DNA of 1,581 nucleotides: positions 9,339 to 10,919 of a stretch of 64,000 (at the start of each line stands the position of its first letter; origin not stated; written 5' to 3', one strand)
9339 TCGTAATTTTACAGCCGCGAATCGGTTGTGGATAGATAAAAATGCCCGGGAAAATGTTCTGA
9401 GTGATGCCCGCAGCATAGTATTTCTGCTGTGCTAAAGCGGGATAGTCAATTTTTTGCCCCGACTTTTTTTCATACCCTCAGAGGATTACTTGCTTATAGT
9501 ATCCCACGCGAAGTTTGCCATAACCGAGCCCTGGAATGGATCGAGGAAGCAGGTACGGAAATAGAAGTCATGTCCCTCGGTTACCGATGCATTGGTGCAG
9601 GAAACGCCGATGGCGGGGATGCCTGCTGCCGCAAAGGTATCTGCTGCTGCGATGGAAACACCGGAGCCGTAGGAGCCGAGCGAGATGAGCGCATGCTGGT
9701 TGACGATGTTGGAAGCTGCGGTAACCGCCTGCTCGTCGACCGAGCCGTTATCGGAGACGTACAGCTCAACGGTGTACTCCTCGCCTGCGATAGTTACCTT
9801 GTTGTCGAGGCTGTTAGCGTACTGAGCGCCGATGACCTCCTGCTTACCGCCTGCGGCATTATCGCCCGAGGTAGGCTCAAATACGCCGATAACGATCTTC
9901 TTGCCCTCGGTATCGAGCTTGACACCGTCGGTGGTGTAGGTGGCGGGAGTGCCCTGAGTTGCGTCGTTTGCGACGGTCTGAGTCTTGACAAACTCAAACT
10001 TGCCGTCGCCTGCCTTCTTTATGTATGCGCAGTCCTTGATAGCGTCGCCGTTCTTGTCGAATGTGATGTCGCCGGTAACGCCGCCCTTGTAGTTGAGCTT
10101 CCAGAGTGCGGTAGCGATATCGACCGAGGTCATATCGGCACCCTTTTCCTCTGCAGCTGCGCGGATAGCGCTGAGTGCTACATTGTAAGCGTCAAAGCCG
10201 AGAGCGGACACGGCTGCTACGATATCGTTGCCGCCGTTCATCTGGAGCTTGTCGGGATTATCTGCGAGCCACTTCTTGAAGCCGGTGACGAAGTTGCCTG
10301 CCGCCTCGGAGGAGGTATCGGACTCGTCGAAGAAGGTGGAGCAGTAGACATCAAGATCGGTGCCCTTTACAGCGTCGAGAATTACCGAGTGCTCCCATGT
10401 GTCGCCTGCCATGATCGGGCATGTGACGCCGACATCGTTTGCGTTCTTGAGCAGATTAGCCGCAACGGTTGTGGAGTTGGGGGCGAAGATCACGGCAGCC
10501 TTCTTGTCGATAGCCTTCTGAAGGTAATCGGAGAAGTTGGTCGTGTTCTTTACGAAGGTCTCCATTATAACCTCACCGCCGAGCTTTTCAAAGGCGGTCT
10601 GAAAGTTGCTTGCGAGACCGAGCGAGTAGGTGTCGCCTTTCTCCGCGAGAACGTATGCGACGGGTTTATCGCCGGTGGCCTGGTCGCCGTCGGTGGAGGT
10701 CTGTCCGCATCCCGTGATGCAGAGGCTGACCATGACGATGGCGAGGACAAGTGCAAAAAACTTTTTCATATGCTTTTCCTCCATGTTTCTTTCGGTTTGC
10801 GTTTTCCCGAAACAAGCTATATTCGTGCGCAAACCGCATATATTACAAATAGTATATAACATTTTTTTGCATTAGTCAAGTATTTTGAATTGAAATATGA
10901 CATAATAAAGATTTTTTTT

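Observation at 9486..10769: The liv-operon binding lipoprotein looks like a clean circular permutation of the LivJ/LivK fold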

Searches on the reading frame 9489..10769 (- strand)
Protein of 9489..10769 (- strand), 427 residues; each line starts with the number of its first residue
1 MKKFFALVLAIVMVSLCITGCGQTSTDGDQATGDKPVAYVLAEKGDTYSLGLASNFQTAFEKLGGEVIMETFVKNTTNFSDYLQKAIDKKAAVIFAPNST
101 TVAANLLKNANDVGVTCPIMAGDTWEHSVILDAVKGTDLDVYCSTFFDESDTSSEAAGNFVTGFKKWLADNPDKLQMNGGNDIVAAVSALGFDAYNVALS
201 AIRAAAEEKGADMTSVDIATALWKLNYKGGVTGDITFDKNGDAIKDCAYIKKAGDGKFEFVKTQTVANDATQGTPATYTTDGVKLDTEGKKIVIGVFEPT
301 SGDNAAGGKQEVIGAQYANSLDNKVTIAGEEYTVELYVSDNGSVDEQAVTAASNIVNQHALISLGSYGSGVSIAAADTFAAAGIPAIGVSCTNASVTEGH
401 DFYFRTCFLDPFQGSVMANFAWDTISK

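Call 3: search_protein_families(library=pfam, proteins=[window:9489-10769:-], max_evalue=1)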
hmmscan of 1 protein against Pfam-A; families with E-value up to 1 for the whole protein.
window:9489-10769:- (427 aa): 2 families
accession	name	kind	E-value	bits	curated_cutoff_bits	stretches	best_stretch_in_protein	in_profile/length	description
PF13458.12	Peripla_BP_6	-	8.8e-28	98.4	31.7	2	40-254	140-339/343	Periplasmic binding protein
PF01094.35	ANF_receptor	-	4.4e-15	56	25.4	2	40-244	124-341/353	Receptor family ligand binding region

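Call 4: search_protein_families(library=ncbifam, proteins=[window:9489-10769:-], max_evalue=1)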
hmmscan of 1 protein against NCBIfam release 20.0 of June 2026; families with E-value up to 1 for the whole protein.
window:9489-10769:- (427 aa): 6 families
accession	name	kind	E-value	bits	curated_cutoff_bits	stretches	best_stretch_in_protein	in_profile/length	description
NF011933.0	PRK15404.1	subfamily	4.7e-14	52.2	477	1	288-425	23-160/370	high-affinity branched-chain amino acid ABC transporter substrate-binding protein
NF047847.2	SS_mature_LptM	equivalog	0.013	15.6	27.7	1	1-24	1-23/31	LPS translocon maturation chaperone LptM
NF050142.1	PG1828_fam_lipo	equivalog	0.022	15.5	50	1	1-28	1-26/59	PG1828 family lipoprotein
TIGR01088.1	aroQ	equivalog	0.033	13.8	169.85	1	310-398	18-106/141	type II 3-dehydroquinate dehydratase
NF058647.1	lipo_LytA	equivalog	0.038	14.2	110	1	1-70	1-69/107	acidic lipoprotein LytA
NF003805.0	PRK05395.1-2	subfamily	0.073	12.6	146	0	310-396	20-106/147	type II 3-dehydroquinate dehydratase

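Call 5: search_solved_structures(query=window:9489-10769:-, max_evalue=0.01, show_alignments=3)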
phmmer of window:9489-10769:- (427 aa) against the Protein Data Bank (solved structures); distinct sequences matched with E-value up to 0.01: 15.
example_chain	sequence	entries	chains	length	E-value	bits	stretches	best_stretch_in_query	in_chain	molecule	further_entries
3td9_A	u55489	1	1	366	3.3e-28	102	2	290-425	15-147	Branched chain amino acid ABC transporter, periplasmic amino acid-binding protein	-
4gnr_A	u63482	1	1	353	2.2e-17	66.3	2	288-423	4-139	ABC transporter substrate-binding protein-branched chain amino acid transport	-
3ip5_A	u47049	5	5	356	2.5e-14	56.3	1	292-423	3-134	ABC transporter, substrate binding protein (Amino acid)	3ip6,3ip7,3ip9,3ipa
3ipc_A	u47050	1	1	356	1.5e-13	53.7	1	292-423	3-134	ABC transporter, substrate binding protein (Amino acid)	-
4n0q_A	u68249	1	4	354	1.5e-10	43.9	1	292-421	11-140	Leu/Ile/Val-binding protein homolog 3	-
4mlc_A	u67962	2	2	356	1.8e-08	37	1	43-261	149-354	Extracellular ligand-binding receptor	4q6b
3hut_A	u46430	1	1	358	2.2e-06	30.1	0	292-422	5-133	putative branched-chain amino acid ABC transporter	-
8q52_A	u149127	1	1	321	2.6e-05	26.6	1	294-425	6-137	Leucine-specific-binding protein,Chemotaxis protein CheY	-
1usg_A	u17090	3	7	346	2.6e-05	26.6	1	294-425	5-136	LEUCINE-SPECIFIC BINDING PROTEIN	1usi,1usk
4ey3_A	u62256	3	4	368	3.4e-05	26.2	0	293-413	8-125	Twin-arginine translocation pathway signal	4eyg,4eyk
2liv_A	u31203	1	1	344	0.00025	23.4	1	293-423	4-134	LEUCINE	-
1z15_A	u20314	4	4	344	0.00026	23.3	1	293-423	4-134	Leu/Ile/Val-binding protein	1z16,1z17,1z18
2lbp_A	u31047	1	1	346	0.00047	22.5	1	294-425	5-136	LEUCINE-BINDING PROTEIN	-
4f06_A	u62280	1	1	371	0.0057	18.9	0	292-418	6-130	Extracellular ligand-binding receptor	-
8z0g_A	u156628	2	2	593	0.0069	18.6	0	307-423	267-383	Leu/Ile/Val-binding protein,Leu/Ile/Val-binding protein,mNeonGreen | NeIle,Leu/Ile/Val-binding protein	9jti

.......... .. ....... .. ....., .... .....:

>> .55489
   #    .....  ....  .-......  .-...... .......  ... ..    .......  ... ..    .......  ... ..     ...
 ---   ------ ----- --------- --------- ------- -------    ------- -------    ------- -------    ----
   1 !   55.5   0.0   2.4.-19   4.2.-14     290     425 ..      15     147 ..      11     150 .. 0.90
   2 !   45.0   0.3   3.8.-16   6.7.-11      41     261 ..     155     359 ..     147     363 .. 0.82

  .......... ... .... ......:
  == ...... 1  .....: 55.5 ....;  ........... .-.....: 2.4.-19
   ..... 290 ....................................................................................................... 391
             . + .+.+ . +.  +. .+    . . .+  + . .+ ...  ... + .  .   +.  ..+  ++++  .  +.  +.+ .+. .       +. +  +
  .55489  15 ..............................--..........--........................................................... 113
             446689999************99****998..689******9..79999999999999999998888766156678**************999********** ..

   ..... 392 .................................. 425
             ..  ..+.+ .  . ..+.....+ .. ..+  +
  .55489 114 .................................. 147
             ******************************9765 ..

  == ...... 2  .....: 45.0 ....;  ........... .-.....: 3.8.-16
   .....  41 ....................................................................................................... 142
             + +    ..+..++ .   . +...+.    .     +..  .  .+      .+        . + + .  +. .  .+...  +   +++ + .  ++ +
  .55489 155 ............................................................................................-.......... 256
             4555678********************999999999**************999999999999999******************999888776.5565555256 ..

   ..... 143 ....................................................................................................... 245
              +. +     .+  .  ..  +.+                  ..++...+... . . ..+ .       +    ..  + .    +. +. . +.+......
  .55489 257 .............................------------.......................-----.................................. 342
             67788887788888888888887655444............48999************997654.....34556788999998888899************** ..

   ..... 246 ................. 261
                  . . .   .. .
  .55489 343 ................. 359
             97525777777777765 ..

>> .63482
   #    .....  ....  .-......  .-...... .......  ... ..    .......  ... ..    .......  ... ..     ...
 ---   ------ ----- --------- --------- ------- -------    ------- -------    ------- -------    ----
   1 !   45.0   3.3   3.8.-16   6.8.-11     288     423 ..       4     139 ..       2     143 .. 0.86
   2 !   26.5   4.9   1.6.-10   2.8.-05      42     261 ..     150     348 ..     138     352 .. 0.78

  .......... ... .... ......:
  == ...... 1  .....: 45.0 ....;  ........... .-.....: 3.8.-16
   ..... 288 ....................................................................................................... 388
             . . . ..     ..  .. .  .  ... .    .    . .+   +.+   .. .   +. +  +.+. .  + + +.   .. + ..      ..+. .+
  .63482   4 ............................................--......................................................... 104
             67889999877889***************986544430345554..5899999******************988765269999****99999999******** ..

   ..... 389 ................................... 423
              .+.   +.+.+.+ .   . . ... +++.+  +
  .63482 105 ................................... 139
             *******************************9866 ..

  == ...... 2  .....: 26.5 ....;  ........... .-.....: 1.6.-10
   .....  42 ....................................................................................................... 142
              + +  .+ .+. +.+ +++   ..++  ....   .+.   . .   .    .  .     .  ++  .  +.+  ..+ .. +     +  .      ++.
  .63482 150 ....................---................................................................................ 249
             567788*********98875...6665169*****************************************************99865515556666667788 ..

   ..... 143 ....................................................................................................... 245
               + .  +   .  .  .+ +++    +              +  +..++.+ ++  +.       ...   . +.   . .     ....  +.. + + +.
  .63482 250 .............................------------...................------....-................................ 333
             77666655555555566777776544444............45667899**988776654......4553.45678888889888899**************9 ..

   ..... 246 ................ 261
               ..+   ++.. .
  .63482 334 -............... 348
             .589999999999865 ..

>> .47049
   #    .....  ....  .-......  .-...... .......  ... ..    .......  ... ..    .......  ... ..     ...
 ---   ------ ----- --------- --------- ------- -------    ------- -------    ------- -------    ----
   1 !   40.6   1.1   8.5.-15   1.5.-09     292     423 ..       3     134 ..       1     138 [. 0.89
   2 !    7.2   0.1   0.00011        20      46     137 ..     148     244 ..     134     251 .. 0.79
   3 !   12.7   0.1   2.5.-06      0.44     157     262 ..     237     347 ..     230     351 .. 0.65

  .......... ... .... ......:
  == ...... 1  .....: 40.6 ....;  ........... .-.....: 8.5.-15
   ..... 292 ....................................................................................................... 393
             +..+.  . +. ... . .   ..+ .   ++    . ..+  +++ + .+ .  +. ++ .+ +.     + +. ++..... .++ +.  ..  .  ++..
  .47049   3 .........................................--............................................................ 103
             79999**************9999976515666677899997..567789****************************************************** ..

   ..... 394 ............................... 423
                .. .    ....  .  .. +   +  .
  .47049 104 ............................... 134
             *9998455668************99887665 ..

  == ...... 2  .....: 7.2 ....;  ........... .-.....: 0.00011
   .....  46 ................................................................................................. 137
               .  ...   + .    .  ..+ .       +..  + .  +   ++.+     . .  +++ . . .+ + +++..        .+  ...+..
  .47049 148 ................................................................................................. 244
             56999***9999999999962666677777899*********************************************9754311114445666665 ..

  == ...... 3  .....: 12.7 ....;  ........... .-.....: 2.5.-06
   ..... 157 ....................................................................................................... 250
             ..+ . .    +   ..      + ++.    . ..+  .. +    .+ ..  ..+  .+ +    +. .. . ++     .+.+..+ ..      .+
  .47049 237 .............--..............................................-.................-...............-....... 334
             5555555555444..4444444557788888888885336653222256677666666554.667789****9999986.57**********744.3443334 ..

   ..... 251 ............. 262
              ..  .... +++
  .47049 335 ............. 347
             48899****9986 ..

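Call 6: find_homologous_proteins(query=window:9489-10769:-, max_evalue=0.00001)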
Query window:9489-10769:- (427 aa): 6990 proteins with E <= 0.00001 among 8000 candidates; the best 120 are listed.
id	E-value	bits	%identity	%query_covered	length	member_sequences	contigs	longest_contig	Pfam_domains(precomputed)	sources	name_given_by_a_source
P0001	8.2e-276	932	100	100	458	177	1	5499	PF01094.35,PF13458.13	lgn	-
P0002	2.4e-228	776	73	99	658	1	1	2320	PF01094.35,PF13433.13,PF13458.13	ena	-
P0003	2.7e-228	776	73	99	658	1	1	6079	PF01094.35,PF13433.13,PF13458.13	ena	-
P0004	4.0e-227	772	72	99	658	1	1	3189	PF01094.35,PF13433.13,PF13458.13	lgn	-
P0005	2.1e-223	760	72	99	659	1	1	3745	PF01094.35,PF13433.13,PF13458.13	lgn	-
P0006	4.8e-223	758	72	99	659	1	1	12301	PF01094.35,PF13433.13,PF13458.13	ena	-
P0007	4.2e-220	749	70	99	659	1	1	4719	PF01094.35,PF13433.13,PF13458.13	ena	-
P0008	4.3e-211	719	79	100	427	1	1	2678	PF01094.35,PF13458.13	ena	-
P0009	8.6e-208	708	78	100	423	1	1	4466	PF01094.35,PF13458.13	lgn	-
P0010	1.6e-207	707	77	100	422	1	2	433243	PF01094.35,PF13458.13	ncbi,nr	ncbi:MAG: ABC transporter substrate-binding protein [Clostridia bacterium]|nr:ABC transporter substr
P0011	2.2e-203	694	76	100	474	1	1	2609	PF01094.35,PF13458.13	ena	-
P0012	5.3e-203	692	75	100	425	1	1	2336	PF01094.35,PF13458.13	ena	-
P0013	5.5e-203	692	75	100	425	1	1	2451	PF01094.35,PF13458.13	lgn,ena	-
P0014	9.6e-203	692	75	100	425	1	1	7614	PF01094.35,PF13458.13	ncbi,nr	ncbi:MAG: ABC transporter substrate-binding protein [Oscillospiraceae bacterium]|nr:ABC transporter 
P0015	2.1e-202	691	75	100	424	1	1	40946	PF01094.35,PF13458.13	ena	-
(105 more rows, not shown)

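Call 16: find_encoding_contigs(protein=P0006, flank=6000, max_places=3)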
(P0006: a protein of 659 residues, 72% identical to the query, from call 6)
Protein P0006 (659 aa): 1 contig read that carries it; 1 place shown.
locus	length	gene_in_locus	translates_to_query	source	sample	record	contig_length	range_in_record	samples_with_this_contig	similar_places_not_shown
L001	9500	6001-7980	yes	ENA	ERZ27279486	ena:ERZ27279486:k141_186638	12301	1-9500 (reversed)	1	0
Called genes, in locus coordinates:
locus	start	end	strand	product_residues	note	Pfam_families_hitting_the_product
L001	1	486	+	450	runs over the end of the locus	PF00772:DnaB, PF03796:DnaB_C, PF13481:AAA_25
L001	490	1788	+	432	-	PF01171:ATP_bind_3, PF11734:TilS_C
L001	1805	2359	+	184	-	PF00156:Pribosyltran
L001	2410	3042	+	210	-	PF10502:Peptidase_S26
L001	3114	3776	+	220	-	PF10502:Peptidase_S26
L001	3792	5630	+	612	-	PF00004:AAA, PF17862:AAA_lid_3, PF01434:Peptidase_M41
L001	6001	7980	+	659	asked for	PF01094:ANF_receptor (weak), PF13458:Peripla_BP_6, PF13433:Peripla_BP_5 (faint), PF13458:Peripla_BP_6, PF01094:ANF_receptor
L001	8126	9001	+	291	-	PF02653:BPD_transp_2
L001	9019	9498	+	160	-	?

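Call 17: find_encoding_contigs(protein=P0010, flank=6000, max_places=2)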
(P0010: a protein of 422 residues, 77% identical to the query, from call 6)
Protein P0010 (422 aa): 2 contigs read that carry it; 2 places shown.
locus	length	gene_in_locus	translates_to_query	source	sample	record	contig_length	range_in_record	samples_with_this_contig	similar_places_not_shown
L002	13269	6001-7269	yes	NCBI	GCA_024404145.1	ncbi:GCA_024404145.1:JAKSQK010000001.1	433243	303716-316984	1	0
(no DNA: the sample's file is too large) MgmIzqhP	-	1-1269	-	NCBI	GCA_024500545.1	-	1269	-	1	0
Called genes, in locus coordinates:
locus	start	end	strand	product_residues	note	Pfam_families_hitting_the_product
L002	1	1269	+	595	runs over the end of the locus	PF17297:PEPCK_N, PF00821:PEPCK_GTP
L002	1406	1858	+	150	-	PF05848:CtsR, PF17727:CtsR_C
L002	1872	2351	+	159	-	PF24734:DUF7685 (weak), PF02151:UVR (weak)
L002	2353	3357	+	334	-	PF00217:ATP-gua_Ptrans, PF27454:McsB_C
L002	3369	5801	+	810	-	PF02861:Clp_N, PF00004:AAA, PF17871:AAA_lid_9, PF02151:UVR, PF00004:AAA, PF07724:AAA_2, PF07728:AAA_5, PF10431:ClpB_D2-small, +7 more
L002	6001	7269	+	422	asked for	PF13458:Peripla_BP_6, PF01094:ANF_receptor, PF13458:Peripla_BP_6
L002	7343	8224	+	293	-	PF02653:BPD_transp_2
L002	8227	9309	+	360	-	PF02653:BPD_transp_2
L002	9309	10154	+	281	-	PF13476:AAA_23 (weak), PF00005:ABC_tran, PF13304:AAA_21 (faint), PF12399:BCA_ABC_TP_C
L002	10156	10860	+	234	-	PF00005:ABC_tran, PF13304:AAA_21 (faint)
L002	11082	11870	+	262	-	PF00318:Ribosomal_S2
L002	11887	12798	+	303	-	PF25025:EF-Ts_N (weak), PF00889:EF_TS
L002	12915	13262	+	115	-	PF01245:Ribosomal_L19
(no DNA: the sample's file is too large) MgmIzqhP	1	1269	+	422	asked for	PF13458:Peripla_BP_6, PF01094:ANF_receptor, PF13458:Peripla_BP_6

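Call 20: search_protein_representatives(protein=window:9489-10769:-)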
Query: 427 residues. Proteins with E-value up to 0.001 (for the whole library): 4775; up to 1e-10: 1621; up to 1e-30: 152. The best 150 are listed.
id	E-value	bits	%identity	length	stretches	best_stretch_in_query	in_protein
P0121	3.4e-148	510.3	62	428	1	1-423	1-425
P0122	1.5e-137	475.3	98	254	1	1-223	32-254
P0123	2.0e-107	376.1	54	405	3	38-266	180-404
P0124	4.6e-95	335.4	53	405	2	38-267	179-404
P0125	5.3e-90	318.7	49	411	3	38-265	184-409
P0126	6.4e-86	305.3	66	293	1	192-426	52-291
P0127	1.3e-84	301.0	48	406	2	34-267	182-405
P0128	6.5e-83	295.4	63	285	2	38-266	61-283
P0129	4.6e-81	289.3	48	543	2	37-257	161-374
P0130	2.6e-74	267.0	44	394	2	39-254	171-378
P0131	4.5e-74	266.2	45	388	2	37-262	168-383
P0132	3.2e-71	256.9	43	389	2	37-255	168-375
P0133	3.5e-69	250.2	41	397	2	37-266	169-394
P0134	2.5e-67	244.1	39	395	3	38-266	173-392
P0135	1.3e-66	241.7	39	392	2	37-268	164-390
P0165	9.2e-50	186.2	34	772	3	38-423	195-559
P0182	9.8e-46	172.9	31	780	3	38-425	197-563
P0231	3.2e-37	144.9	31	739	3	38-422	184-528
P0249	3.8e-34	134.8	29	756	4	38-262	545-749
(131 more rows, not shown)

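Call 21: predict_structure(alignment_id=A1)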
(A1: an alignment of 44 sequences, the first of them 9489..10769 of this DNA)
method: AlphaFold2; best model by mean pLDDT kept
length: 427 residues; sequences in the alignment: 44
mean_pLDDT: 88.4   pTM: 0.84
mean pLDDT of the five models: 88.4, 87.3, 86.6, 86.5, 85.4
residues with pLDDT >= 90: 255; 70-90: 146; 50-70: 12; < 50: 14
segments of 3 or more residues with pLDDT < 50: 19-32
pLDDT, mean of each block of 10 residues (from residue 1): 76 62 35 79 84 91 96 91 97 89 91 96 75 91 87 84 96 90 86 97 98 98 93 91 89 87 87 92 97 96 84 97 98 98 89 97 86 91 94 84 85 87 92
secondary structure, 60 per line:
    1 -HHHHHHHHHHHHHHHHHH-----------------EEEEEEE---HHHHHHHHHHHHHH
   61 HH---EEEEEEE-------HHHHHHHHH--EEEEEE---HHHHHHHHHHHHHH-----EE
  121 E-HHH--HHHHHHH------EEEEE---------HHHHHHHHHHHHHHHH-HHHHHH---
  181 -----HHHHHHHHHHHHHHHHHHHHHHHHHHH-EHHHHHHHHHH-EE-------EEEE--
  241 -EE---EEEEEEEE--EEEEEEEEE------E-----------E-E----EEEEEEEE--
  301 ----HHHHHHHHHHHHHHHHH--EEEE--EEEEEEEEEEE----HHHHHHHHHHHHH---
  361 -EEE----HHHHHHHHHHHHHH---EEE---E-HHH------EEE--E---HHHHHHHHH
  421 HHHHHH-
elements in order: H2-19 E37-43 H47-62 E66-72 H80-88 E91-96 H100-113 E119-121 H128-134 E141-145 H155-170 H172-177 H186-212 H215-224 E235-238 E247-254 E257-265 E291-298 H305-321 E324-327 E330-340 H345-357 E362-364 H369-382 E386-388 E403-405 H412-426
